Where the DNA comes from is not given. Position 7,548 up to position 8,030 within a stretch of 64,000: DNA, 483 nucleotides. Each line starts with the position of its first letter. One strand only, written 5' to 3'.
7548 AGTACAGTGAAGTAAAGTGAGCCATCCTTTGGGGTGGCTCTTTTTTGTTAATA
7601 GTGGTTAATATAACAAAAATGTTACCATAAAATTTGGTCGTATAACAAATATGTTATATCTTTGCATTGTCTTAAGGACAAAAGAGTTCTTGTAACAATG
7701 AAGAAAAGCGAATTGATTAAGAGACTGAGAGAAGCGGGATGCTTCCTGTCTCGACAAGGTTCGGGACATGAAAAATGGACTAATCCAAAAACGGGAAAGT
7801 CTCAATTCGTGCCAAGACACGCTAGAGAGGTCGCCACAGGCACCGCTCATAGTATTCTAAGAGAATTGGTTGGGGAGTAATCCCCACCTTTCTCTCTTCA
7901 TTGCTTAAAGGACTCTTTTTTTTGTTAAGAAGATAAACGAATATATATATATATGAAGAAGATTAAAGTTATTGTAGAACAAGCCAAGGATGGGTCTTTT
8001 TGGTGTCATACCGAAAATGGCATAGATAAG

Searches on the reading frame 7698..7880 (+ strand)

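Call 81: search_protein_families(library=pfam, proteins=[window:7698-7880:+], max_evalue=0.01)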
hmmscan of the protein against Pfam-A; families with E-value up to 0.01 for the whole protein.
window:7698-7880:+ (60 aa): 1 family
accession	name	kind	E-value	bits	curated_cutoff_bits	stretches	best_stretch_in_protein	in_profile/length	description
PF07927.17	HicA_toxin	-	4.3e-12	46.4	27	1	4-56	2-55/58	HicA toxin of bacterial toxin-antitoxin,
